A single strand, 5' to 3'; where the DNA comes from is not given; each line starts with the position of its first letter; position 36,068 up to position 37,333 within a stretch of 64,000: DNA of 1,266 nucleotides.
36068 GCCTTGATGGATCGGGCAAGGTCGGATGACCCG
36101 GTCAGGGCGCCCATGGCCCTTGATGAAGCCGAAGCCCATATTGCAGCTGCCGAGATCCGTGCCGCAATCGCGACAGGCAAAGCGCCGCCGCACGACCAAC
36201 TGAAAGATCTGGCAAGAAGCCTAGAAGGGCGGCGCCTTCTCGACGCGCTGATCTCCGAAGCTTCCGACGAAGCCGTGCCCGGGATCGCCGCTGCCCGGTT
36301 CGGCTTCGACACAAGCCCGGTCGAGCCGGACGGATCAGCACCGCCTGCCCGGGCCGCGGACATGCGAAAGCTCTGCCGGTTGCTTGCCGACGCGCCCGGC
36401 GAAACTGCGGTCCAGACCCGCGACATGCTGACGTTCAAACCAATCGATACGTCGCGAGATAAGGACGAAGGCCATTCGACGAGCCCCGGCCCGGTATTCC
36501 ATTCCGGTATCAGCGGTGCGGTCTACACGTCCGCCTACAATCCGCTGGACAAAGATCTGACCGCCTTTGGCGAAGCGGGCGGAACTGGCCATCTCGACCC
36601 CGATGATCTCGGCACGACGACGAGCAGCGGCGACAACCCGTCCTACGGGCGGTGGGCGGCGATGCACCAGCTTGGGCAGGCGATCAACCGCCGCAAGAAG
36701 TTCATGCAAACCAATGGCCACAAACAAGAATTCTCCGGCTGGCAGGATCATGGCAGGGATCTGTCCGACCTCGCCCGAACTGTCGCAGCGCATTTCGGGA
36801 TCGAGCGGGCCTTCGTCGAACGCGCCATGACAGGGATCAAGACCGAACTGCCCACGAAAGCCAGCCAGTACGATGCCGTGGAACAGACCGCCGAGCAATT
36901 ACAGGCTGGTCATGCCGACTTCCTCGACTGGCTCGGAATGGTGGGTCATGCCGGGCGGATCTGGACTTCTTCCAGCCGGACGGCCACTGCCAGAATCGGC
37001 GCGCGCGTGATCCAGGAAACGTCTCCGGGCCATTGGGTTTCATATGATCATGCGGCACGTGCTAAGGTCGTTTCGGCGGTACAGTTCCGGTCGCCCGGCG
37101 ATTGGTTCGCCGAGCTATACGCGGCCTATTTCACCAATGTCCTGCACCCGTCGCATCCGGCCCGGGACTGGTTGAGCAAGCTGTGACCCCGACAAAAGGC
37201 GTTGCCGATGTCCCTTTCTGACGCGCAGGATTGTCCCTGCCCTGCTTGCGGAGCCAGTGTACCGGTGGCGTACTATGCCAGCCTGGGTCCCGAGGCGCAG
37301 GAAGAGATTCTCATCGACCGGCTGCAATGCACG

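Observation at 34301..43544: Five-gene island of cytoplasmic orphan proteins next to the T6SS: candidate cargo set or undescribed system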

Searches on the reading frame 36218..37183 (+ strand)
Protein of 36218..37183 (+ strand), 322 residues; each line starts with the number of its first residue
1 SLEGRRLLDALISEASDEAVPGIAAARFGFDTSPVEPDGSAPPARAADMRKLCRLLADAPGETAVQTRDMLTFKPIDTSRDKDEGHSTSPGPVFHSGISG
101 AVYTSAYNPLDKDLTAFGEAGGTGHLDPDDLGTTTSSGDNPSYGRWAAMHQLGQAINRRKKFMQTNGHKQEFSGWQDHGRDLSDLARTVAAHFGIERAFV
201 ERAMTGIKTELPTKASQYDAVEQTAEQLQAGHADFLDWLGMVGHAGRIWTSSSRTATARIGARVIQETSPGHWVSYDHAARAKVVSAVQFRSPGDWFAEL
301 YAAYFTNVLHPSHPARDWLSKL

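Call 30: search_solved_structures(query=A2, max_evalue=10, show_alignments=2)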
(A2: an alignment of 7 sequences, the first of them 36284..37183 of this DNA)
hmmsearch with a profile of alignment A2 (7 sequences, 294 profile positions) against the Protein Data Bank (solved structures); distinct sequences matched with E-value up to 10: 0.

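Call 41: search_protein_representatives(alignment_id=A2)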
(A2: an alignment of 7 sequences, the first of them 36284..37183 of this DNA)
Query: 7 sequences, 294 profile positions. Proteins with E-value up to 0.001 (for the whole library): 1193; up to 1e-10: 955; up to 1e-30: 402. The best 150 are listed.
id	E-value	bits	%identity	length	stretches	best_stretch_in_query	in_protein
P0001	1.7e-120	418.5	-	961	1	2-294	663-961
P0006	1.6e-106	372.7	-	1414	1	2-294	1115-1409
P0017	2.5e-98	345.7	-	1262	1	2-294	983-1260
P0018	6.4e-92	324.7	-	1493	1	2-294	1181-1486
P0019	3.3e-89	315.8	-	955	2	2-294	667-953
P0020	5.8e-89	315.0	-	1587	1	4-294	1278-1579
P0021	3.8e-88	312.3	-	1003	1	17-294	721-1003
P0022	8.3e-88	311.2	-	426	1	2-294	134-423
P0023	1.7e-87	310.2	-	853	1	2-294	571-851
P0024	3.2e-86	306.0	-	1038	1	2-294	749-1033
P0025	3.5e-86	305.9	-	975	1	5-294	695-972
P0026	4.1e-85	302.4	-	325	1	24-293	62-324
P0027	1.6e-84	300.4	-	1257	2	2-294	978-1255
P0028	1.8e-84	300.2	-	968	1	2-294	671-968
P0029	2.1e-84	300.1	-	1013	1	19-294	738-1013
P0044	4.1e-80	286.0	-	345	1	2-294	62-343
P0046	1.1e-79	284.5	-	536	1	2-294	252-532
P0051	2.8e-78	279.9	-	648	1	19-294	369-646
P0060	5.0e-77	275.8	-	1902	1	3-293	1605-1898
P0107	1.4e-70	254.7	-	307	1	3-294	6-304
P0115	4.4e-70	253.0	-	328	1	3-291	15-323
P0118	1.2e-69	251.6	-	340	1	24-293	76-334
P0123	1.4e-69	251.3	-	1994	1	19-294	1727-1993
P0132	9.7e-69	248.6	-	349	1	18-294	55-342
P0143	5.8e-68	246.1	-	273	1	14-292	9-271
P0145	7.8e-68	245.6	-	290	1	11-294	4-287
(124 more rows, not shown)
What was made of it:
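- The domain is C-terminal in nearly every listed hit (call 41).
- Tried and rejected: The full HMMER profile search corrected this (call 41).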

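Call 43: search_protein_families(library=pfam, proteins=[P0022, P0026, P0044, P0046, P0051, P0023, P0019, P0060, P0123, P0018], max_evalue=0.01)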
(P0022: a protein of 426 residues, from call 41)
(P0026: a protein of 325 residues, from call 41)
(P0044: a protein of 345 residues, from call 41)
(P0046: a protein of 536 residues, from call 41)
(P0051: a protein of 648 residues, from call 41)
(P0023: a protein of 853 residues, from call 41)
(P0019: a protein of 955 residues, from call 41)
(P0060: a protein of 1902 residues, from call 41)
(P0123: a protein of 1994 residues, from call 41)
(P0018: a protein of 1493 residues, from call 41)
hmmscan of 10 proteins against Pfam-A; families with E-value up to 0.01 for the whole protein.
P0022 (426 aa): 0 families

P0026 (325 aa): 0 families

P0044 (345 aa): 0 families

P0046 (536 aa): 0 families

P0051 (648 aa): 0 families

P0023 (853 aa): 0 families

P0019 (955 aa): 0 families

P0060 (1902 aa): 1 family
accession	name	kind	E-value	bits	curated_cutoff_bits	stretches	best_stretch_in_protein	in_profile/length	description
PF19556.4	PRTRC_E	-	0.0084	16.3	26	1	475-567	74-166/175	PRTRC system protein E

P0123 (1994 aa): 0 families

P0018 (1493 aa): 0 families

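Call 47: find_related_loci(query=A2, collection=genome_contigs, flank=10000)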
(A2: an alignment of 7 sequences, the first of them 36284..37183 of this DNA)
Query A2 (300 aa) in genome_contigs; peptide patterns used: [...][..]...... (x = any residue, [..] = any of these).
131 stretches matched a pattern; 99 encode a relative of the query (tblastn E <= 1e-3); the best 80 are kept; 80 distinct loci.
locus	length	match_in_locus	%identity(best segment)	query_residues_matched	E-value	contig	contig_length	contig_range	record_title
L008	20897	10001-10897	66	1-300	2e-133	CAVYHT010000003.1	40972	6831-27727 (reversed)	MAG: uncultured Alphaproteobacteria bacterium isolate MFD03551.bin.2.88 genome assembly, contig: contig_103399, whole ge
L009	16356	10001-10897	63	1-300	4e-126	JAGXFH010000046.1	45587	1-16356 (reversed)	MAG: Brevirhabdus sp. isolate LH_M10 k141_815423, whole genome shotgun sequence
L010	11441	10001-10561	37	112-300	8e-39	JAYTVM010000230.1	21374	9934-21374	MAG: Pirellula sp. isolate GFS_5689 GFS_5689_229, whole genome shotgun sequence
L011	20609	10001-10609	33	89-300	3e-36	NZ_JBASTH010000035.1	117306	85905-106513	MAG: Aquabacterium sp. isolate MFD03232_ilm_asm_bin76 k127_140705, whole genome shotgun sequence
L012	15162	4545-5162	35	95-300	2e-34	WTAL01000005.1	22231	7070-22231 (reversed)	MAG: Rhodobacteraceae bacterium isolate GLR160 c_000000049962, whole genome shotgun sequence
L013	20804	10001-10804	27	17-300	8e-34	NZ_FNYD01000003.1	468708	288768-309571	Cribrihabitans marinus strain DSM 29340, whole genome shotgun sequence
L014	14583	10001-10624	34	93-300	2e-32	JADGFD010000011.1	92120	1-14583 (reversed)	MAG: Rhodobacteraceae bacterium isolate OB9 NODE_11_length_92120_cov_8.414372, whole genome shotgun sequence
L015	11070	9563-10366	28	15-300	4e-32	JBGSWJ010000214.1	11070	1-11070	MAG: Rhodobacterales bacterium isolate JTS-AC479 k141_54919, whole genome shotgun sequence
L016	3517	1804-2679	29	1-300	2e-31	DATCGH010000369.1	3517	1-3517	MAG TPA_asm: Caldimonas sp. isolate SMAG_U7801 k141_477388, whole genome shotgun sequence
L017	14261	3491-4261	27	26-300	8e-31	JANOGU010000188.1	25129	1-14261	MAG: Rhodobacterales bacterium isolate SOY_64_metabat_128 SOY_64_k141_3193727, whole genome shotgun sequence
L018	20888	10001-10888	26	4-300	1e-30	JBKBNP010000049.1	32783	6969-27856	MAG: Pseudorhodobacter sp. isolate 21H_022.bin.18 NODE_887_length_32783_cov_10.057008, whole genome shotgun sequence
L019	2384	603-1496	30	1-300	1e-30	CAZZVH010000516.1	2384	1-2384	MAG: uncultured Burkholderiaceae bacterium isolate Brown_Y.bin.6 genome assembly, contig: NODE_27973_length_2384_cov_4.4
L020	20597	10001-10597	30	95-300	2e-29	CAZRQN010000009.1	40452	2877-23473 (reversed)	MAG TPA_asm: uncultured Rhodobacterales bacterium isolate SRP342105_co3_17 genome assembly, contig: NODE_602_length_4045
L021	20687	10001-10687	31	74-300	1e-29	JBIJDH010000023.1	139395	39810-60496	MAG: Myxococcota bacterium isolate ME2006-08-22D15_3300044611_group2_bin215 Rohwer_bin1508_scaffold_39_c1, whole genome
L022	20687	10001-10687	32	74-300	3e-29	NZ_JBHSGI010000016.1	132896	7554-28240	Seohaeicola nanhaiensis strain CGMCC 1.12759 platanus_K_17_124_16, whole genome shotgun sequence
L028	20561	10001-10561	33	113-300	3e-27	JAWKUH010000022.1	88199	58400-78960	MAG: Planctomycetota bacterium isolate BC2.32 BC2.32.fa-22, whole genome shotgun sequence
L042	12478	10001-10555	29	105-292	2e-25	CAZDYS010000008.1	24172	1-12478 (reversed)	MAG TPA_asm: uncultured Planctomycetaceae bacterium isolate SRP135972_co2_136 genome assembly, contig: NODE_1427_length_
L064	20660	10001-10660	30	85-293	3e-19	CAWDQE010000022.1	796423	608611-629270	MAG: uncultured Planctomycetia bacterium isolate MFD01231.bin.2.20 genome assembly, contig: contig_9142, whole genome sh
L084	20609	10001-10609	28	83-282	4e-11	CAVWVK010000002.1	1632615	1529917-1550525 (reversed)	MAG: uncultured proteobacterium isolate MFD09603.bin.3.631 genome assembly, contig: contig_11743, whole genome shotgun s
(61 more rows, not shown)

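Call 54: search_protein_families(library=pfam, proteins=[L042:4520-5155:+, L042:5172-5462:+, L028:2150-2887:+, L028:3515-4627:+, L028:4881-6323:+, L028:6358-7752:+, L084:12794-14599:+], max_evalue=0.01)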
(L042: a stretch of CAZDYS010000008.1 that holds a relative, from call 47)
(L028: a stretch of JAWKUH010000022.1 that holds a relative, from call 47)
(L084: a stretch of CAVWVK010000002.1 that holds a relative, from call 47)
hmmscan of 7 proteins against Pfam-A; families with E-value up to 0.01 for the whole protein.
L042:4520-5155:+ (211 aa): 1 family
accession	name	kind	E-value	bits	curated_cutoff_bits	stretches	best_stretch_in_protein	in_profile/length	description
PF22011.2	DUF6931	-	1.8e-44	151.8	27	1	52-198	1-145/145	Family of unknown function (DUF6931)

L042:5172-5462:+ (96 aa): 2 families
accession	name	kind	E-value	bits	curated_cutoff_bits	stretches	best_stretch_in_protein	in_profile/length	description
PF05488.18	PAAR_motif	-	4.4e-18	65.7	27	1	18-87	1-69/70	PAAR motif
PF13665.11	Tox-PAAR-like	-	0.0016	19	31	0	32-51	81-100/108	Toxin PAAR-like domain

L028:2150-2887:+ (245 aa): 1 family
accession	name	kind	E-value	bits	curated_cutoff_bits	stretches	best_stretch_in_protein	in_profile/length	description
PF22011.2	DUF6931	-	3.1e-36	125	27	1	87-229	1-144/145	Family of unknown function (DUF6931)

L028:3515-4627:+ (370 aa): 2 families
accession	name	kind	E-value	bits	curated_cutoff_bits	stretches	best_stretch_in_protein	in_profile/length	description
PF02371.22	Transposase_20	-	1.1e-22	80.6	21.3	1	226-303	3-79/87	Transposase IS116/IS110/IS902 family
PF01548.23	DEDD_Tnp_IS110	-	8.2e-17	61.8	29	1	10-154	1-150/155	Transposase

L028:4881-6323:+ (480 aa): 0 families

L028:6358-7752:+ (464 aa): 0 families

L084:12794-14599:+ (601 aa): 3 families
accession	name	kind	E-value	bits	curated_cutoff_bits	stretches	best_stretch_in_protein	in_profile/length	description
PF05943.17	VipB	-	1.9e-39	135.9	27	1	207-485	2-293/301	EvpB/VC_A0108, tail sheath N-terminal domain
PF05591.17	T6SS_VipA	-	5.5e-09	36.4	24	1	56-126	45-121/155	Type VI secretion system, VipA, VC_A0107 or Hcp2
PF06474.18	LPAM_MltD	-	0.0065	17.1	24.8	0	309-332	8-31/34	MltD lipid attachment motif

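Call 55: predict_structure(alignment_id=A3)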
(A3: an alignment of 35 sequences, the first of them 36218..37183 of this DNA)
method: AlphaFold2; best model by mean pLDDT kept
length: 322 residues; sequences in the alignment: 35
mean_pLDDT: 79.5   pTM: 0.78
mean pLDDT of the five models: 79.5, 77.1, 76.3, 76.1, 73.6
residues with pLDDT >= 90: 133; 70-90: 88; 50-70: 86; < 50: 15
segments of 3 or more residues with pLDDT < 50: 80-91
pLDDT, mean of each block of 10 residues (from residue 1): 76 85 78 58 68 72 54 53 46 57 56 57 73 62 82 87 96 96 96 94 93 72 87 97 95 94 97 96 90 95 90 92 84
secondary structure, 60 per line:
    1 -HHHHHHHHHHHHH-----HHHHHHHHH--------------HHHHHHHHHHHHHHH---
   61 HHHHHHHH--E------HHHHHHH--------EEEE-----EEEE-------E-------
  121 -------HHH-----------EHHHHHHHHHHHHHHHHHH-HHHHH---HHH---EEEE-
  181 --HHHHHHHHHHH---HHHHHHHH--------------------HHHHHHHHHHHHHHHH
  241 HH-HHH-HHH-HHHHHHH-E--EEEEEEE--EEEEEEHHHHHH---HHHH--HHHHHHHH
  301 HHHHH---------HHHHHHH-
elements in order: H2-14 H20-28 H43-57 H61-68 H78-84 E93-96 E102-105 H143-160 H162-166 E176-179 H183-193 H197-204 H225-242 H252-258 E263-269 E272-277 H278-283 H287-290 H293-305 H315-321
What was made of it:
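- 36278..37183 (+): C-terminal pseudo-zincin domain of P1 (residues 660-961). AF2 model: pLDDT 79.5, pTM 0.78 (call 55).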

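Call 57: fold_search(model_id=the predicted structure, library=pdb)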
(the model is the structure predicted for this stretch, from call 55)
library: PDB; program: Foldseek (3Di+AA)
matches with E <= 10: 20; with E <= 0.001: 0
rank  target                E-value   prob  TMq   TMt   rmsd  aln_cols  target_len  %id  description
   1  7x0f_C                2.5e+00  0.05  0.13  0.10  19.9       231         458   11  Structure of Pseudomonas NRPS protein, AmbB-TC bound to Ppant (released 2022-06-15)
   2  2oqm_C                2.6e+00  0.03  0.10  0.15  18.0       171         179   18  Crystal structure of a dinb family member protein (sden_0562) from shewanella denitrificans at 1.83 A resolution (released 2007-02-13)
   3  7x17_C                2.9e+00  0.04  0.13  0.10  20.6       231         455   11  Structure of Pseudomonas NRPS protein, AmbB-TC bound to Ppant-L-Ala (released 2022-07-13)
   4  9jlb_A                2.9e+00  0.01  0.10  0.07  19.8       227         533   13  Cryo-EM structure of phyB-PIF6beta complex (released 2025-06-04)
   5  9ggb_A                3.7e+00  0.01  0.09  0.04  21.0       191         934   12  Structure of the G848S mutant of human mitochondrial DNA polymerase gamma in complex with PZL-A (released 2025-04-16)
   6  2oqm_A                5.2e+00  0.02  0.10  0.15  17.9       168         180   18  Crystal structure of a dinb family member protein (sden_0562) from shewanella denitrificans at 1.83 A resolution (released 2007-02-13)
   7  9irk_A                5.4e+00  0.01  0.10  0.07  18.9       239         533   11  Cryo-EM structure of PhyB(Y276H,1-908)-PIF6beta complex (released 2025-06-04)
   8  9ic0_A                5.7e+00  0.02  0.13  0.07  17.9       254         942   10  Chimeric mitochondrial DNA polymerase gamma ternary complex (mAhB) in mouse-like error-editing conformer (composite) (released 2025-06-04)
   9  9ic3_A                6.0e+00  0.01  0.09  0.04  20.8       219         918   12  Chimeric mitochondrial DNA polymerase gamma ternary complex (hAmB) in mouse-like error-editing conformer (composite) (released 2025-06-04)
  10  9ggd_A                6.9e+00  0.02  0.13  0.06  16.2       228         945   11  Structure of the A467T mutant of human mitochondrial DNA polymerase gamma in complex with PZL-A (released 2025-04-16)
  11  8rts_A                7.2e+00  0.01  0.10  0.06  25.2       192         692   10  Structure of a homomeric human LRRC8C Volume-Regulated Anion Channel (released 2024-11-13)
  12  6liu_C                7.6e+00  0.01  0.07  0.06  16.4       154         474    6  Crystal structure of apo Tyrosine decarboxylase (released 2020-02-12)
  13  8gjj_A                7.6e+00  0.01  0.09  0.04  21.0       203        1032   11  Multi-drug efflux pump RE-CmeB Apo form (released 2023-05-31)
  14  9dcx                  8.0e+00  0.02  0.15  0.17  16.3       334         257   10  Crystal Structure of designed allosteric facilitated dissociation switch AS1 (released 2025-08-20)
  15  3x1l_F                8.0e+00  0.01  0.09  0.16  17.4       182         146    8  Crystal Structure of the CRISPR-Cas RNA Silencing Cmr Complex Bound to a Target Analog (released 2015-05-13)
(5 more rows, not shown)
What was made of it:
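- On Gluzincin metallopeptidase: The best Foldseek PDB hit is E=2.5 (call 57).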

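Call 72: find_related_loci(query=A2, collection=viral_contigs, flank=8000)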
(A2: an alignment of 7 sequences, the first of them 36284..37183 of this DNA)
Query A2 (300 aa) in viral_contigs; peptide patterns used: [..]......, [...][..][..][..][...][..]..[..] (x = any residue, [..] = any of these).
63 stretches matched a pattern, but none encodes a relative of the query by tblastn (E <= 1e-3).
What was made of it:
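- Absent from viral contigs (call 72).
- Tried and rejected: No relative was found in viral contigs (call 72).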

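Call 83: search_protein_families(library=pfam, proteins=[L064:1123-2340:+, L064:2475-3230:+, L064:3798-5405:+, L064:5516-6877:+, L064:7013-9082:+, L084:11389-12549:-, L084:6906-7493:+], max_evalue=0.01)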
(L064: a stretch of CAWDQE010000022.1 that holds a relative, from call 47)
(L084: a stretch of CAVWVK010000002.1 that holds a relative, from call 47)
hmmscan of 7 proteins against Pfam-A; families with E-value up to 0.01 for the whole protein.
L064:1123-2340:+ (405 aa): 0 families

L064:2475-3230:+ (251 aa): 0 families

L064:3798-5405:+ (535 aa): 0 families

L064:5516-6877:+ (453 aa): 0 families

L064:7013-9082:+ (689 aa): 0 families

L084:11389-12549:- (386 aa): 0 families

L084:6906-7493:+ (195 aa): 0 families

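Call 96: search_protein_families(library=pfam, proteins=[P0026, P0044, P0107, P0145, P0143, P0115, P0118, P0132], max_evalue=10)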
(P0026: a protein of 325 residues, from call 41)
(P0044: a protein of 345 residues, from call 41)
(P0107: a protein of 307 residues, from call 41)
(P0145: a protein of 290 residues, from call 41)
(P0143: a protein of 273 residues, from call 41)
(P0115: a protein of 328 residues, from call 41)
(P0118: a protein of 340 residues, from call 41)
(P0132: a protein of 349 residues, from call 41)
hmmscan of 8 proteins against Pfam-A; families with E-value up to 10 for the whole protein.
P0026 (325 aa): 0 families

P0044 (345 aa): 1 family
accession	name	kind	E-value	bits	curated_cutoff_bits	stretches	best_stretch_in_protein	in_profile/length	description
PF10047.15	DUF2281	-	0.23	12.5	26.5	1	42-58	2-18/64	Protein of unknown function (DUF2281)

P0107 (307 aa): 0 families

P0145 (290 aa): 1 family
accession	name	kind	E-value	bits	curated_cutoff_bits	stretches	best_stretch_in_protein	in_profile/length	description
PF07737.17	ATLF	-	0.019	15.1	27.4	1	77-127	87-127/193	Anthrax toxin lethal factor, N- and C-terminal domain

P0143 (273 aa): 0 families

P0115 (328 aa): 0 families

P0118 (340 aa): 0 families

P0132 (349 aa): 1 family
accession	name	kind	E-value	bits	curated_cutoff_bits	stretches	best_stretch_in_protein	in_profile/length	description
PF06592.18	DUF1138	-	0.065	13.8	34.8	1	236-259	32-55/73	Protein of unknown function (DUF1138)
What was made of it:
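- On Gluzincin metallopeptidase: ATLF appears at E=0.019 in 1 of 8 members (call 96).
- Closest known: Anthrax lethal factor. Same: One member gives a weak Pfam ATLF hit (E=0.019, call 96).
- Pfam ATLF appears once at E=0.019, below its cut-off (call 96).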
